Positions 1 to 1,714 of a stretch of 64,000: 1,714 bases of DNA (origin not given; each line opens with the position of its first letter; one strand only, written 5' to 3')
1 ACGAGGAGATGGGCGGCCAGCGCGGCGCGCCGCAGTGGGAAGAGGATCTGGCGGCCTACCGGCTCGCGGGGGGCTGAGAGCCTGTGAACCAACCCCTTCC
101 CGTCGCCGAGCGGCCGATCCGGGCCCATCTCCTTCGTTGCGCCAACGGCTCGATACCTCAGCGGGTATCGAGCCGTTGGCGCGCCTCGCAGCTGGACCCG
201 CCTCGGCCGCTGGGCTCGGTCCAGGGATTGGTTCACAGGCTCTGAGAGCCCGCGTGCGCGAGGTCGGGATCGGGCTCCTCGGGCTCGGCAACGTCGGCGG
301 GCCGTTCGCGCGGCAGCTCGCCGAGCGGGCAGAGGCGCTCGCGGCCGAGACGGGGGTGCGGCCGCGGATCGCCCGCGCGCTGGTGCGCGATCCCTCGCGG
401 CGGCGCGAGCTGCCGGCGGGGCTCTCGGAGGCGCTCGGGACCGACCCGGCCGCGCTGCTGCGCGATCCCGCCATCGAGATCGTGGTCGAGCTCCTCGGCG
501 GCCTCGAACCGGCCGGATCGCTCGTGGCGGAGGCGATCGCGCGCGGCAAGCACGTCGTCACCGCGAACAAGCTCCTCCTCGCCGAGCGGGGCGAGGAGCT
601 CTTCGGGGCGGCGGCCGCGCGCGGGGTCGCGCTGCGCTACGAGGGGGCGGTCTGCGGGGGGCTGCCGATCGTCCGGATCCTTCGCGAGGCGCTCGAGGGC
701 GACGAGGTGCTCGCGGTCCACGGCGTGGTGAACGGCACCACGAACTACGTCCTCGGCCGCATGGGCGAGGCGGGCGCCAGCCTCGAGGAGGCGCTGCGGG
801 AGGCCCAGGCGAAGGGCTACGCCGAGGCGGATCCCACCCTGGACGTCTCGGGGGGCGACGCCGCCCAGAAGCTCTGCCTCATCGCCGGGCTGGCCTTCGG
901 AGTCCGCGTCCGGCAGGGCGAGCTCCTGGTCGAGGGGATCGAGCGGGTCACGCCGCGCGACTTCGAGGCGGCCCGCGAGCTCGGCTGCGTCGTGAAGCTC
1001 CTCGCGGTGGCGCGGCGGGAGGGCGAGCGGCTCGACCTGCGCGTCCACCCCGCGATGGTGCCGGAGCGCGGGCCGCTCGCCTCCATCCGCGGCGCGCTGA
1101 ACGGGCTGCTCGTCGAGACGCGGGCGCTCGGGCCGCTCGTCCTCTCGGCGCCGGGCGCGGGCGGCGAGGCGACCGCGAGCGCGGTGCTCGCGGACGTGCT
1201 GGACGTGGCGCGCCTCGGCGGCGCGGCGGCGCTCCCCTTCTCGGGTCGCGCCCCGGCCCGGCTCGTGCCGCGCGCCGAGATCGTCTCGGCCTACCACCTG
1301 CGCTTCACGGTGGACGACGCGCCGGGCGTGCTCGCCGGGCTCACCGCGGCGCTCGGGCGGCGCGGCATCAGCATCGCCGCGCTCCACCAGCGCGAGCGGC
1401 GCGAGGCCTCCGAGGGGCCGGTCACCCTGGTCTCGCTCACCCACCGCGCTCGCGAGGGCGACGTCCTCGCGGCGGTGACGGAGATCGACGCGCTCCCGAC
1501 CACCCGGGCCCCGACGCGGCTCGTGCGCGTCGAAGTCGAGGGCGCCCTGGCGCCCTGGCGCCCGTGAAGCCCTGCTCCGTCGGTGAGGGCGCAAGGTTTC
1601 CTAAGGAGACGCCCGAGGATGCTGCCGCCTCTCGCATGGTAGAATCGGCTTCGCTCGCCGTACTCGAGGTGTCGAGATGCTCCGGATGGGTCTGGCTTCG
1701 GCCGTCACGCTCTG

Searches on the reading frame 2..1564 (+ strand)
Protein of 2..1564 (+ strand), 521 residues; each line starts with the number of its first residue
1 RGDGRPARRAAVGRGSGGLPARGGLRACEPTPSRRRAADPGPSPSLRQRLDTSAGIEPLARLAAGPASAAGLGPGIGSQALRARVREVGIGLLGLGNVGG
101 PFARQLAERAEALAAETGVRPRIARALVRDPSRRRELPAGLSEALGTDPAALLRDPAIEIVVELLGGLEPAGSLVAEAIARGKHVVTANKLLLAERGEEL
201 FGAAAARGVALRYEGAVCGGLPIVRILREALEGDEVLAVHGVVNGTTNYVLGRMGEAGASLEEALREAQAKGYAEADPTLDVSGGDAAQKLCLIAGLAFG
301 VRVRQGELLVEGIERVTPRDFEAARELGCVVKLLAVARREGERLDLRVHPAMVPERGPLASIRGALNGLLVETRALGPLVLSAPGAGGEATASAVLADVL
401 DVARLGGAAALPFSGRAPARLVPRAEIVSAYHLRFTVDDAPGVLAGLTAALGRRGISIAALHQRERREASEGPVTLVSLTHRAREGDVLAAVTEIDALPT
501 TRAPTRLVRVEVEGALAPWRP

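Call 31: search_protein_families(library=pfam, proteins=[window:2-1564:+], max_evalue=0.00001)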
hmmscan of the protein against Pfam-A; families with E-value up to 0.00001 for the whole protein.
window:2-1564:+ (521 aa): 3 families
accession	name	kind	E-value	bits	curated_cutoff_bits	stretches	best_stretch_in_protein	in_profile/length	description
PF00742.24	Homoserine_dh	-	1.4e-57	194.8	22.9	1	222-400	1-173/173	Homoserine dehydrogenase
PF03447.22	NAD_binding_3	-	3.9e-15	57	24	1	94-214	1-116/116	Homoserine dehydrogenase, NAD binding domain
PF01842.31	ACT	-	2.1e-09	37.4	27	1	433-497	3-63/66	ACT domain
